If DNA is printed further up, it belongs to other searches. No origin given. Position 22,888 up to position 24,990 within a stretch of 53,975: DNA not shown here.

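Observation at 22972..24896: Stand-alone SIR2-like/TPR fusion in its own promoter-to-terminator cassette: candidate NAD-consuming sensor-effector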

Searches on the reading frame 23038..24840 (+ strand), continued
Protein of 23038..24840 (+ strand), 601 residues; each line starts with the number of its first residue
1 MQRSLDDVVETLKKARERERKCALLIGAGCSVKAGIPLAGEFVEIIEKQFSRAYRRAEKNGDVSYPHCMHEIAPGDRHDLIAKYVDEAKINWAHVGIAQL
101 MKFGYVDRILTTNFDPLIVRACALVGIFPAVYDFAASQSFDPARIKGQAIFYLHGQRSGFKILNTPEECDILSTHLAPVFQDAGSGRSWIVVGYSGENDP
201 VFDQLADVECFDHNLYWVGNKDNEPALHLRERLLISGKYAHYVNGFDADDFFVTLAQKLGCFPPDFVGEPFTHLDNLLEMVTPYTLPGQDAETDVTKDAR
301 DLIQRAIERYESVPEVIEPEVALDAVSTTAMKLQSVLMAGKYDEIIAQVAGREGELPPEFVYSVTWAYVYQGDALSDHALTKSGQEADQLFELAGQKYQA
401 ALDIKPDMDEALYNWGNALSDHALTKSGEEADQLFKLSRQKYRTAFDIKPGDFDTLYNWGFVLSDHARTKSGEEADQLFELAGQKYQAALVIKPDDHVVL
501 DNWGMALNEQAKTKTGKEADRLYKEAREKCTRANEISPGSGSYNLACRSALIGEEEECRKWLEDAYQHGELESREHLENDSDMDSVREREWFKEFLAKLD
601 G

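Call 37: predict_structure(alignment_id=A1)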
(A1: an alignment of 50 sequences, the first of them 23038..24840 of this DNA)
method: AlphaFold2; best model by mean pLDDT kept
length: 601 residues; sequences in the alignment: 50
mean_pLDDT: 90.2   pTM: 0.84
mean pLDDT of the five models: 90.2, 89.8, 89.6, 88.8, 88.3
residues with pLDDT >= 90: 404; 70-90: 167; 50-70: 26; < 50: 4
segments of 3 or more residues with pLDDT < 50: 316-319
pLDDT, mean of each block of 10 residues (from residue 1): 95 95 93 88 91 91 83 86 89 97 96 84 95 81 87 72 68 85 92 84 91 94 85 94 93 97 92 92 85 86 90 57 65 90 90 83 96 95 95 98 96 97 95 97 96 94 95 95 98 95 97 95 98 90 97 97 90 92 96 90 51
secondary structure, 60 per line:
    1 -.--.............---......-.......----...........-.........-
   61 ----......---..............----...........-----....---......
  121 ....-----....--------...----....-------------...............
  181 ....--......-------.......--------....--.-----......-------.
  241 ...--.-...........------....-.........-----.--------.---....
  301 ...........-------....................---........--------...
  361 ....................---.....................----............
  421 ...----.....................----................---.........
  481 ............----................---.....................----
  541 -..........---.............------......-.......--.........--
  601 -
elements in order: H5-17 E21-26 H28-34 H39-49 H51-59 H65-70 H74-87 H92-102 E108-111 H115-124 E130-133 E149-152 H166-184 E187-192 H200-206 E215-218 H227-232 E240-243 H248-258 H265-268 H270-278 H297-311 H319-338 H342-349 H358-380 H384-404 H409-423 H428-448 H453-468 H472-492 H497-512 H516-536 H542-551 H555-567 H574-579 H581-587 H590-598

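Call 40: fold_search(model_id=the predicted structure, library=pdb)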
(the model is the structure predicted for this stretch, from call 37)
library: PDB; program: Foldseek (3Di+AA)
matches with E <= 10: 1470; with E <= 0.001: 84
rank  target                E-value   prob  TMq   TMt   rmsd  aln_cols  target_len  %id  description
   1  8jl0_A                3.9e-07  1.00  0.35  0.37   9.4       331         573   17  Cryo-EM structure of the prokaryotic SPARSA system complex (released 2024-01-24)
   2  8jkz_A                5.6e-07  1.00  0.35  0.36   9.3       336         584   16  Cryo-EM structure of the prokaryotic SPARSA system complex (released 2024-01-24)
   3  8y80_E                8.1e-07  1.00  0.37  0.38   7.4       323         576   16  Cryo-EM structure of the tetrameric SPARSA gRNA-ssDNA complex (released 2024-10-16)
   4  8wy8_A                1.0e-06  1.00  0.32  0.21  31.5       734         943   12  Cryo-EM structure of DSR2 apo complex (released 2024-04-10)
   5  8zc9_A                1.5e-06  1.00  0.32  0.20  32.9       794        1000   11  The Cryo-EM structure of DSR2-Tail tube-NAD+ complex (released 2024-09-11)
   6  8wy9_A                1.5e-06  1.00  0.33  0.22  31.9       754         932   11  Cryo-EM structure of DSR2 apo (partial) complex (released 2024-04-10)
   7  8y13_A                1.5e-06  1.00  0.33  0.22  32.4       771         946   12  Cryo-EM structure of anti-phage defense associated DSR2 tetramer (H171A) (released 2024-09-11)
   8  8wye_A                2.0e-06  1.00  0.33  0.22  35.4       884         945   10  Cryo-EM structure of DSR2-DSAD1 (partial) complex (released 2024-04-10)
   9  8k9a_C                3.0e-06  1.00  0.31  0.20  33.2       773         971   12  Cryo-EM structure of DSR2-DSAD1 state 2 (released 2024-05-01)
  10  8wyb_A                3.2e-06  1.00  0.34  0.22  37.0       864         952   11  Cryo-EM structure of DSR2 (H171A)-tube-NAD+ complex (released 2024-04-10)
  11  7uxt_A                3.4e-06  1.00  0.37  0.45  10.3       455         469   15  Crystal structure of ligand-free SeThsA (released 2022-09-07)
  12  8y13_B                4.0e-06  1.00  0.33  0.22  32.2       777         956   11  Cryo-EM structure of anti-phage defense associated DSR2 tetramer (H171A) (released 2024-09-11)
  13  8y3m_B                4.0e-06  1.00  0.30  0.20  32.8       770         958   12  Cryo-EM structure of DSR2-DSAD1 complex (cross-linked) (released 2024-09-11)
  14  8y3m_A                4.9e-06  1.00  0.30  0.20  32.5       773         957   12  Cryo-EM structure of DSR2-DSAD1 complex (cross-linked) (released 2024-09-11)
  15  7uxt_B                5.1e-06  1.00  0.37  0.45  13.0       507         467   14  Crystal structure of ligand-free SeThsA (released 2022-09-07)
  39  8btp_A                6.4e-05  1.00  0.32  0.39  15.9       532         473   12  Helical structure of BcThsA in complex with 1''-3'gc(etheno)ADPR (released 2024-02-21)
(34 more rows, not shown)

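Call 46: search_protein_families(library=padloc, alignment_id=A3, max_evalue=0.00001)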
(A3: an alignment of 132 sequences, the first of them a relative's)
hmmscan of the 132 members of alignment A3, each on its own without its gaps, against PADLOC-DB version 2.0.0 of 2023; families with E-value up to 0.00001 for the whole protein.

A. member 1, L001:4940-9823:+ (1628 aa): 0 families

B. families by the number of members that match (of 132 scanned): 57 families (the first 25 are shown)
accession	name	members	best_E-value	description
PDLC04140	mad8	2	1.8e-07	mads_8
PDLC04807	PDC-S02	1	8.8e-124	-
PDLC01995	RtcR_PspF2--CARF_AAA_HTH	1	8.3e-113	-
PDLC04810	PDC-S02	1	1.1e-89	-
PDLC04795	PDC-S02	1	1.3e-86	-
PDLC04831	PDC-S02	1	6.2e-85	-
PDLC04803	PDC-S02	1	3.3e-84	-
PDLC04822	PDC-S02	1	1.7e-82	-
PDLC04820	PDC-S02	1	1.3e-74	-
PDLC04827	PDC-S02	1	2.4e-66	-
PDLC01993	RtcR--CARF_AAA_HTH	1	7.3e-56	-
PDLC01994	RtcR_PspF1--CARF_AAA_HTH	1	2.5e-51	-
PDLC04813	PDC-S02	1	2.5e-47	-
PDLC04802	PDC-S02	1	3.8e-43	-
PDLC04812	PDC-S02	1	2e-42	-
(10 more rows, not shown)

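Call 47: search_protein_families(library=pfam, alignment_id=A3, max_evalue=0.00001)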
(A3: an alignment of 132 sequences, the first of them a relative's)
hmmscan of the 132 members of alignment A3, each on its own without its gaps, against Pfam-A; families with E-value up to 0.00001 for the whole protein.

A. member 1, L001:4940-9823:+ (1628 aa): 3 families
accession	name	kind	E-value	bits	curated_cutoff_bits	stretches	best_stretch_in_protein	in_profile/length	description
PF22544.2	HYDIN_VesB_CFA65-like_Ig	-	1.2e-17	64.4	25.5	0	614-719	2-99/100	HYDIN/CFA65/VesB-like, Ig-like domain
PF22073.2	Cep192_D4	-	4.2e-16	59.6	35.5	0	513-598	9-99/112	Cep192 domain 4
PF15780.11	ASH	-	4.6e-12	46.4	27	0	513-595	12-91/98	Abnormal spindle-like microcephaly-assoc'd, ASPM-SPD-2-Hydin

B. families by the number of members that match (of 132 scanned): 127 families (the first 25 are shown)
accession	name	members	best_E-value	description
PF00857.26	Isochorismatase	3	2.4e-37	Isochorismatase domain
PF00072.30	Response_reg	3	9.5e-31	Response regulator receiver domain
PF01850.27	PIN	3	2.4e-20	PIN domain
PF02421.24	FeoB_N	2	3.2e-51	Ferrous iron transport protein B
PF00004.35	AAA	2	1.6e-45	ATPase family associated with various cellular activities (AAA)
PF02729.26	OTCace_N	2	4.6e-44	Aspartate/ornithine carbamoyltransferase, carbamoyl-P binding domain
PF00185.30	OTCace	2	1.3e-24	Aspartate/ornithine carbamoyltransferase, Asp/Orn binding domain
PF01926.29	MMR_HSR1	2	3.1e-24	50S ribosome-binding GTPase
PF14588.11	YjgF_endoribonc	2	1.6e-22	YjgF/chorismate_mutase-like, putative endoribonuclease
PF03547.23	Mem_trans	2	2.4e-22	Membrane transport protein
PF01478.23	Peptidase_A24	2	8.5e-18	Type IV leader peptidase family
PF01042.26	Ribonuc_L-PSP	2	2.8e-15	Endoribonuclease L-PSP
PF03022.22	MRJP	2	2.3e-14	Major royal jelly protein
PF07728.20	AAA_5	2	8.7e-07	AAA domain (dynein-related subfamily)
PF00709.27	Adenylsucc_synt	1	6.2e-187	Adenylosuccinate synthetase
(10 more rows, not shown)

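Call 53: search_dna_similar(query=window:23038-24840:+, collection=phages, mode=protein, max_evalue=0.001, max_rows=15)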
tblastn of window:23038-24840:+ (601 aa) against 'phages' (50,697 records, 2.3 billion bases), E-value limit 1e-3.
Records with a match: 4; places in all: 4; records where one place covers at least 80% of the query: 0.
Best place of each record, by identity: <60% 4.
By first word of the organism name: Vibrio 2; Haloferax 1; Bacteriophage 1.
By host as written in the record: Vibrio cyclitrophicus 10N.286.55.B4 1; Vibrio cyclitrophicus 10N.286.45.B12 1; Haloferax gibbonsii Ma2.38 1; - 1.
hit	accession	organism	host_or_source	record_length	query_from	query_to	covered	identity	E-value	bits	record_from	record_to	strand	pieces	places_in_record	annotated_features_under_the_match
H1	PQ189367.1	Vibrio phage 10N.286.55.B4_PE002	Vibrio cyclitrophicus 10N.286.55.B4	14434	23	318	49%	26.5%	9e-15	84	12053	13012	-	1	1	hypothetical protein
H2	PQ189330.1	Vibrio phage 10N.286.45.B12_PE001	Vibrio cyclitrophicus 10N.286.45.B12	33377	8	274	44%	26.6%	4e-18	95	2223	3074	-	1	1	hypothetical protein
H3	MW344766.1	Haloferax virus Halfgib1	Haloferax gibbonsii Ma2.38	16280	9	259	42%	24.6%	6e-5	52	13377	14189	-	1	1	tetratricopeptide repeat protein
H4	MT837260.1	Bacteriophage sp.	human fecal samples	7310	100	265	28%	27.4%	2e-4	50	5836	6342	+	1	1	record has no annotation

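Call 54: search_dna_similar(query=window:23038-24840:+, collection=plasmids, mode=protein, max_evalue=0.001, max_rows=20)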
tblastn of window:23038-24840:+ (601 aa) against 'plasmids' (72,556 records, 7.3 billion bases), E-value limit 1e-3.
Records with a match: 47; places in all: 48; records where one place covers at least 80% of the query: 0.
Best place of each record, by identity: <60% 47.
By first word of the organism name: Bacillus 8; Halobacterium 8; Streptomyces 6; Gordonia 3; Rhodococcus 2; Cupriavidus 2; Azospirillum 2; Arthrobacter 1; Deinococcus 1; Paenibacillus 1; and 13 more.
By predicted mobility (MOB-suite, as given by PLSDB): non-mobilizable 26; conjugative 11; mobilizable 10.
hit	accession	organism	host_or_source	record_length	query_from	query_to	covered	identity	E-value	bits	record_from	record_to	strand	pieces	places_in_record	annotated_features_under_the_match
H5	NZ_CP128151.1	Bacillus albus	bacterial isolate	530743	1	364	61%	40.4%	7e-87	303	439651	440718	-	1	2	hypothetical protein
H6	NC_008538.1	Arthrobacter sp. FB24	-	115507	3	314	52%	23.2%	5e-6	57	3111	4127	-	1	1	SIR2 family protein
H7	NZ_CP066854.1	Rhodococcus pyridinivorans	WHOLE ORGANISM,activated sludge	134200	79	313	39%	30.2%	6e-6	57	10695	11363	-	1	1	SIR2 family protein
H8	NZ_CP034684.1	Bacillus sp. BD59S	Chromosomal DNA, plasmid DNA,soil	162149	2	259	43%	26.6%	8e-10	70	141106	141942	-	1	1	SIR2 family protein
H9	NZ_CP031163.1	Deinococcus wulumuqiensis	cell culture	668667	23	255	39%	28.5%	2e-11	75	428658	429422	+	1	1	SIR2 family protein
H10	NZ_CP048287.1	Paenibacillus rhizovicinus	cell culture,rhizosphere soil of tomato ...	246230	23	288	44%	24.6%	2e-5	56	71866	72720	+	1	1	SIR2 family protein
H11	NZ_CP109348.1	Streptomyces anulatus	-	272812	23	259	39%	27.4%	8e-7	60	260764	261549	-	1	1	SIR2 family protein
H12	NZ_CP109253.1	Streptomyces anulatus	-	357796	23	259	39%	27.4%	8e-7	60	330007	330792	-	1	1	SIR2 family protein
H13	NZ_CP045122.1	Rubrobacter marinus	single pure culture,marine sediment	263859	23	259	39%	27.3%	4e-8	64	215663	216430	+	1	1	SIR2 family protein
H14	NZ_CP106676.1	Bacillus cereus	cell culture,soil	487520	23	272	42%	25.6%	2e-7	62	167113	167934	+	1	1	SIR2 family protein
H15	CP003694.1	Bacillus thuringiensis MC28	-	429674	23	272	42%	25.3%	4e-7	61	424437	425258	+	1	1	TPR domain protein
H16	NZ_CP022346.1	Bacillus thuringiensis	soil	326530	2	259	43%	24.3%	2e-5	56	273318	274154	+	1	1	SIR2 family protein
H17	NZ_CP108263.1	Streptomyces sp. NBC_00053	-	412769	23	256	39%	26.7%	7e-7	61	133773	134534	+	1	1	SIR2 family protein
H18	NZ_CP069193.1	Haloterrigena salifodinae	Salt Microbe,Salt Mine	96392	5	272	45%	23.1%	7e-7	60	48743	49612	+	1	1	SIR2 family protein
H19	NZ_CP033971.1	Cupriavidus pauculus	Homo sapiens,clinical isolate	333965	23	259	39%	26.0%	1e-4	53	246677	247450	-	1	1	SIR2 family protein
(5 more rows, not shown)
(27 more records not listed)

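Call 55: get_annotated_region(hit=H5, flank=8000)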
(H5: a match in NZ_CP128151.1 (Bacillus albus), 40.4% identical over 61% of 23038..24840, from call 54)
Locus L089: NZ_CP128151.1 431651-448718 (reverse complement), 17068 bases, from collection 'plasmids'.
description: Bacillus albus strain SXL388 plasmid unnamed1, complete sequence
organism: Bacillus albus (NCBI taxid 2026189)
taxonomy: Bacteria; Bacillota; Bacilli; Bacillales; Bacillaceae; Bacillus; Bacillus albus
host: -; source: bacterial isolate; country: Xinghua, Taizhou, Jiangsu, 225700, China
typing (MOB-suite, as given by PLSDB): non-mobilizable; replicon rep_cluster_125; mating-pair formation MPF_T
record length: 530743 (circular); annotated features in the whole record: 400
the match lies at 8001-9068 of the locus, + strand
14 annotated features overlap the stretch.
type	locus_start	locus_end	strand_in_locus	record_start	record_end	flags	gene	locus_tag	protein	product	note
CDS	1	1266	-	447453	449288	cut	-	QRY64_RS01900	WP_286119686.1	DNA/RNA helicase domain-containing protein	-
CDS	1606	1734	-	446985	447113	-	-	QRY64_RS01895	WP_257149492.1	hypothetical protein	-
CDS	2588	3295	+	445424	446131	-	-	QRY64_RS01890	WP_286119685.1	hypothetical protein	-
CDS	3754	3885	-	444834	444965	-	-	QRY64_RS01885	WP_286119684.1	hypothetical protein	-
CDS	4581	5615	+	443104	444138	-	-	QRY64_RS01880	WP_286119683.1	hypothetical protein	-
CDS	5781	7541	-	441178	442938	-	-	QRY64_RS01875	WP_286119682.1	SIR2 family protein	-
CDS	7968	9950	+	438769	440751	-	-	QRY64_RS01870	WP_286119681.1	hypothetical protein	-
CDS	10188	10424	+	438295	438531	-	-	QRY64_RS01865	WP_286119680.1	MarR family transcriptional regulator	-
CDS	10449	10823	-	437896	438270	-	-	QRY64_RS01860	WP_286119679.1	hypothetical protein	-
CDS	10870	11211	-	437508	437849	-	-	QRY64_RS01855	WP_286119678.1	YolD-like family protein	-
CDS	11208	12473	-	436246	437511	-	-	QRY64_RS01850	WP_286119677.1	Y-family DNA polymerase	-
CDS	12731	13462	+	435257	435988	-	-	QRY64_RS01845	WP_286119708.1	CPBP family intramembrane glutamic endopeptidase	GO:0071586 - CAAX-box protein processing [Evidence IEA]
CDS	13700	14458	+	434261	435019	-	-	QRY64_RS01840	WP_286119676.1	hypothetical protein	-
CDS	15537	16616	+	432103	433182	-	-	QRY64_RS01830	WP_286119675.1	DUF5050 domain-containing protein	-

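Call 57: get_annotated_region(hit=H3, flank=6000)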
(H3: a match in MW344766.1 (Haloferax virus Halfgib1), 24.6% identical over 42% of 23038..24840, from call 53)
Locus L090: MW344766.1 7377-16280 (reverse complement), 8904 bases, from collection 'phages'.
description: Haloferax virus Halfgib1, complete genome.
organism: Haloferax virus Halfgib1 (NCBI taxid 2809245)
taxonomy: Viruses; Monodnaviria; Trapavirae; Saleviricota; Huolimaviricetes; Haloruvirales; Pleolipoviridae
host: Haloferax gibbonsii Ma2.38; source: -; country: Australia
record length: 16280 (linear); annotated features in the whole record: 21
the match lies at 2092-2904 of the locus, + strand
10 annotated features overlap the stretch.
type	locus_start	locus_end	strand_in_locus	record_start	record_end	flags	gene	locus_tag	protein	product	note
misc_recomb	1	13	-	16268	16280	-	-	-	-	-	attP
CDS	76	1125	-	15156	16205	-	int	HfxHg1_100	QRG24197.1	XerC/D-like integrase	-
CDS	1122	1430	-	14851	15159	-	-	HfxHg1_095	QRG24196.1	hypothetical protein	similar to ORF12 of plasmid pHK2 [Haloferax lucentense DSM 14919]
CDS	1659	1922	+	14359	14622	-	-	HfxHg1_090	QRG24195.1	winged helix-turn-helix transcriptional regulator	similar to ORF 11 of plasmid pHK2 [Haloferax lucentense DSM 14919]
CDS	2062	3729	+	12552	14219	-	-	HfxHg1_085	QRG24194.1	tetratricopeptide repeat protein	tetratricopeptide repeat (TPR) protein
CDS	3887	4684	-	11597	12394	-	-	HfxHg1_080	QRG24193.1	hypothetical protein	-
CDS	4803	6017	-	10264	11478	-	dcm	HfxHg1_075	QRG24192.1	DNA cytosine methyltransferase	conserved domain Dcm (COG0270), site-specific DNA-cytosine methylase; DNA cytosine methyltransferase Dcm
CDS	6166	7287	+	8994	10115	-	-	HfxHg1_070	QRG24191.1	hypothetical protein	-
CDS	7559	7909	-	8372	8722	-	-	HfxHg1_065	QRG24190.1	hypothetical protein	-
CDS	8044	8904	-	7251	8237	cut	-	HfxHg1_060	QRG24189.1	hypothetical protein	similar to ORF9 protein (ADB79733) of plasmid pHK2 [Haloferax lucentense DSM 14919], and to putative NTPase, VP8 ...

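Call 58: get_annotated_region(hit=H2, flank=4000)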
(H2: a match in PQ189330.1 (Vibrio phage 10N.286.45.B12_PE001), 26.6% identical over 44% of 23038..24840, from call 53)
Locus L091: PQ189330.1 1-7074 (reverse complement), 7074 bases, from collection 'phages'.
description: Vibrio phage 10N.286.45.B12_PE001, complete genome.
organism: Vibrio phage 10N.286.45.B12_PE001 (NCBI taxid 3385310)
taxonomy: Viruses; Duplodnaviria; Heunggongvirae; Uroviricota; Caudoviricetes
host: Vibrio cyclitrophicus 10N.286.45.B12; source: seawater; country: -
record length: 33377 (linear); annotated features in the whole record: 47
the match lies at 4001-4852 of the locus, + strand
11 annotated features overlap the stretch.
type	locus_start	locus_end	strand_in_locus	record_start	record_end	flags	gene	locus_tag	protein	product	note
CDS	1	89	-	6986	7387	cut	-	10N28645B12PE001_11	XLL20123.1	hypothetical protein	-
CDS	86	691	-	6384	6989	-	-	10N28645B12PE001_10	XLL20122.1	hypothetical protein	EXOD_BPT4_Exodeoxyribonuclease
CDS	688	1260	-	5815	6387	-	-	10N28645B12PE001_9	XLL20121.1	hypothetical protein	-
CDS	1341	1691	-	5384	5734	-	-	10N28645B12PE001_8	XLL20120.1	hypothetical protein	-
CDS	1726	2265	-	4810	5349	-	-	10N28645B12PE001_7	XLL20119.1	hypothetical protein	YR7B_ECOLX_Protein_ORFb_in_retron_Ec67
CDS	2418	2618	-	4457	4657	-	-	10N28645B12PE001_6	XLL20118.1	hypothetical protein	VAPL_BP186_Protein_apl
CDS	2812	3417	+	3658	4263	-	-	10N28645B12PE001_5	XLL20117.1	hypothetical protein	Bacteriophage_CI_repressor_C-terminal_domain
CDS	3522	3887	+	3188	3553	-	-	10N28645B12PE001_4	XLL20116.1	hypothetical protein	PH_domain-containing_protein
CDS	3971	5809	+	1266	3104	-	-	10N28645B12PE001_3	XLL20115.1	hypothetical protein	SIR2-like_domain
CDS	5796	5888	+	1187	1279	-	-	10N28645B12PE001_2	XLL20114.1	hypothetical protein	-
CDS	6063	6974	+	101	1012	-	-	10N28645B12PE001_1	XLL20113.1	hypothetical protein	VINT_BP186_Integrase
